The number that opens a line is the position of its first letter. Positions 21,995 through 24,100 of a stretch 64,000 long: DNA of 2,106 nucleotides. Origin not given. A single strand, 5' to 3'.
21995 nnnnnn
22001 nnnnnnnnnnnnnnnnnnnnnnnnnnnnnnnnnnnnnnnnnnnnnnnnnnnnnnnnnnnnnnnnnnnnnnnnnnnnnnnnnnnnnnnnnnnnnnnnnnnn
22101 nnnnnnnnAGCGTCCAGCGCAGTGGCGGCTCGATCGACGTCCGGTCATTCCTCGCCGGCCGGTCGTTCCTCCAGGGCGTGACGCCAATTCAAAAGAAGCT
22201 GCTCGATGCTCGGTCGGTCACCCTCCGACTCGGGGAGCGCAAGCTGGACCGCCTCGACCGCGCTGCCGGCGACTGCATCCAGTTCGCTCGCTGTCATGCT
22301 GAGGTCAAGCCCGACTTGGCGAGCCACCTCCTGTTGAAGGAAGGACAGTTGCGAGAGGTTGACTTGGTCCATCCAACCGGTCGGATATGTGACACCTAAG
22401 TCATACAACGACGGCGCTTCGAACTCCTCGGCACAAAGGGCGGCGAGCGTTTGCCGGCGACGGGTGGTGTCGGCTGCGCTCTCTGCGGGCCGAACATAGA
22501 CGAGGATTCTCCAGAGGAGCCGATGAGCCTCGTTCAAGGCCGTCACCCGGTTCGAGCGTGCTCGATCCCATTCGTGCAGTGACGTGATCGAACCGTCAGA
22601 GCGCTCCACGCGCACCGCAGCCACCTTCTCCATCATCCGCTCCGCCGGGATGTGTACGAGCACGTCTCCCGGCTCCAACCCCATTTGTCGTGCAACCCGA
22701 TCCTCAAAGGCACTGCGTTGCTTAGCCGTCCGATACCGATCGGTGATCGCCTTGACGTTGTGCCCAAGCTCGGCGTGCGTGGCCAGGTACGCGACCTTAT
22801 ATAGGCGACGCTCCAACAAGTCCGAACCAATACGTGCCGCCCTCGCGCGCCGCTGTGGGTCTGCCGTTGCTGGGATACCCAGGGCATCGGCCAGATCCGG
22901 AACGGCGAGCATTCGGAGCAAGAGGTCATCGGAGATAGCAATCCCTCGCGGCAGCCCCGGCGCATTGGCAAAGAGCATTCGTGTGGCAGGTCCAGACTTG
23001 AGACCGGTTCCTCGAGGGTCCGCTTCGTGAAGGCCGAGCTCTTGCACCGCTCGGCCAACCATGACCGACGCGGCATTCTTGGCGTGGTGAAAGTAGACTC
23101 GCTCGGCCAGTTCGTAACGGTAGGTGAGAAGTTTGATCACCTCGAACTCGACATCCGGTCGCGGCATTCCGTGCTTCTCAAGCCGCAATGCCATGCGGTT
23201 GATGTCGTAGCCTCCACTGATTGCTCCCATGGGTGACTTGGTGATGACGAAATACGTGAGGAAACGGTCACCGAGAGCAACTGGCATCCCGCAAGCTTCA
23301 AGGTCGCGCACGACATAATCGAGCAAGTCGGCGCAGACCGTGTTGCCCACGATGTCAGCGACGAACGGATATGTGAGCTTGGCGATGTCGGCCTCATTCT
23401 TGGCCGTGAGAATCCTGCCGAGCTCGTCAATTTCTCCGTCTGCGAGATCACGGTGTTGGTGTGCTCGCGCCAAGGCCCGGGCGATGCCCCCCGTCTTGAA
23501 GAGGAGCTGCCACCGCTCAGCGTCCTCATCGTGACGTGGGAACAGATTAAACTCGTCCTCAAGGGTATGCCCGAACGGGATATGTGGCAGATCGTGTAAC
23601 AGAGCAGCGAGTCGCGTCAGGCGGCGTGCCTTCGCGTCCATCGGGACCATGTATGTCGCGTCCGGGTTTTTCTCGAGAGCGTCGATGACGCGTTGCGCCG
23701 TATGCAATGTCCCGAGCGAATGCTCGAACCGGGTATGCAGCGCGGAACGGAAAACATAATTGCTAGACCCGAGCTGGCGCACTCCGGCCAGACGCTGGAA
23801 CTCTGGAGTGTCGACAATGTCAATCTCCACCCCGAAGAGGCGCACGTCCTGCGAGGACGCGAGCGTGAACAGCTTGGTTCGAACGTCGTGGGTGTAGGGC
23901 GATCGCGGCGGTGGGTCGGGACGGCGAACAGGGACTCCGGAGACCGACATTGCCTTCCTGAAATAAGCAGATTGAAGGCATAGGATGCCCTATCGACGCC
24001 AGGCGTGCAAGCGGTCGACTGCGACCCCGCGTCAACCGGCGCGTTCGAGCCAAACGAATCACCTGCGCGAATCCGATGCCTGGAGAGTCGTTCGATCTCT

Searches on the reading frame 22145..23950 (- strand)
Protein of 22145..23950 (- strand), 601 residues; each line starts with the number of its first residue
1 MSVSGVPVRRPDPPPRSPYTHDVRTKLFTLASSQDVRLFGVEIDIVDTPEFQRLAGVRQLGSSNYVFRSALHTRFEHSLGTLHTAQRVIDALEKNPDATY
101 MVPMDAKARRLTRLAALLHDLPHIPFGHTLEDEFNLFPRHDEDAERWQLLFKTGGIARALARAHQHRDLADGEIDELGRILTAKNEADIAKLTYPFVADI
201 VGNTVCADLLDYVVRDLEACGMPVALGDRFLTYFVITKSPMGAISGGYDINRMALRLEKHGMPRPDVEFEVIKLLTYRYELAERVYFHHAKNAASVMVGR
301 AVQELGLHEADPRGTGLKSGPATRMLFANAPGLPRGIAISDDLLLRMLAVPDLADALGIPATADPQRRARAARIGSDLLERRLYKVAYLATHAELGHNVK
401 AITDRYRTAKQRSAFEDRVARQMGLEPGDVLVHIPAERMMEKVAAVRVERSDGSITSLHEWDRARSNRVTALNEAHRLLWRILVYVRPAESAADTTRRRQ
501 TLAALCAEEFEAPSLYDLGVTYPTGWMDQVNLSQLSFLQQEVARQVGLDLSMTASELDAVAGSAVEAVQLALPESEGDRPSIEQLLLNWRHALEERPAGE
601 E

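Call 92: find_homologous_proteins(query=window:22145-23950:-, max_evalue=1e-20)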
Query window:22145-23950:- (601 aa): 1388 proteins with E <= 1e-20 among 8000 candidates; the best 120 are listed.
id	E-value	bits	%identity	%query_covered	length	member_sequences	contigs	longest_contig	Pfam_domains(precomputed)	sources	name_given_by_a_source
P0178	0.0e+0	1343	100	100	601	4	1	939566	PF01966.29,PF19276.5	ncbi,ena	-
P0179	8.8e-269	911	72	98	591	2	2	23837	PF01966.29,PF19276.5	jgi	jgi:HD superfamily phosphohydrolase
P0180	6.2e-266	901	73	96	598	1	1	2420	PF01966.29,PF19276.5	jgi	jgi:HD superfamily phosphohydrolase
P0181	8.4e-244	828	66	96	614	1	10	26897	PF19276.5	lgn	-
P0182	2.4e-180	619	53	97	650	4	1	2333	PF01966.29,PF19276.5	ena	-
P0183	4.7e-179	615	54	95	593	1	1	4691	PF01966.29,PF19276.5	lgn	-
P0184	1.6e-174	600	52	97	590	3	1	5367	PF01966.29,PF19276.5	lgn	-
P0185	2.9e-141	490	49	95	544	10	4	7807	PF01966.29,PF19276.5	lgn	-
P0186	7.6e-139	482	52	84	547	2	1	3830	PF19276.5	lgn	-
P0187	6.5e-137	476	52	83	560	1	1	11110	PF01966.29,PF19276.5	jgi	jgi:HD superfamily phosphohydrolase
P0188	1.1e-136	475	49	89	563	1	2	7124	PF01966.29,PF19276.5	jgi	jgi:HD superfamily phosphohydrolase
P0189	1.3e-135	471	52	83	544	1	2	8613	PF01966.29,PF19276.5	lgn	-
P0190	1.7e-135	471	49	83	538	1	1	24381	PF01966.29,PF19276.5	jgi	jgi:HD superfamily phosphohydrolase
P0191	1.8e-135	471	50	83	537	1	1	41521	PF01966.29,PF19276.5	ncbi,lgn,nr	ncbi:MAG: putative phosphohydrolase [Ilumatobacteraceae bacterium]|nr:putative phosphohydrolase [Ilu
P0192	3.9e-135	470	53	78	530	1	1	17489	PF19276.5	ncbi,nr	ncbi:MAG: putative phosphohydrolase [Acidimicrobiales bacterium]|nr:putative phosphohydrolase [Acidi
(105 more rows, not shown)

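Call 93: find_encoding_contigs(protein=P0178, flank=500, max_places=3)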
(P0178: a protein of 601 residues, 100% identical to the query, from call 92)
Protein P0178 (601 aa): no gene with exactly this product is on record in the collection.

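Call 94: list_cluster_members(proteins=[P0178, P0128, P0001])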
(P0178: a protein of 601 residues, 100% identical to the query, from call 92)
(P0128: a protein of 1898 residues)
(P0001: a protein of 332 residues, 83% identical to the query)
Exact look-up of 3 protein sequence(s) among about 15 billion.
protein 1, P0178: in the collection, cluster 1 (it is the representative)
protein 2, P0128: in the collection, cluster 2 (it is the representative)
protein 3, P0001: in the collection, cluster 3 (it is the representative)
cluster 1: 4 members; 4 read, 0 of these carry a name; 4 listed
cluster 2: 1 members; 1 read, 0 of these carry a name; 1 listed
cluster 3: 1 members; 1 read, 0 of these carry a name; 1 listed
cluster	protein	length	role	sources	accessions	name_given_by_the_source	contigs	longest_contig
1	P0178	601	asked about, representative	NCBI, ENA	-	-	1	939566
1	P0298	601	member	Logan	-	-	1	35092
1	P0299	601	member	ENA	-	-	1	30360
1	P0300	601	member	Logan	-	-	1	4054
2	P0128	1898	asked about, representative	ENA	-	-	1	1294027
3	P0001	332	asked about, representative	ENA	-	-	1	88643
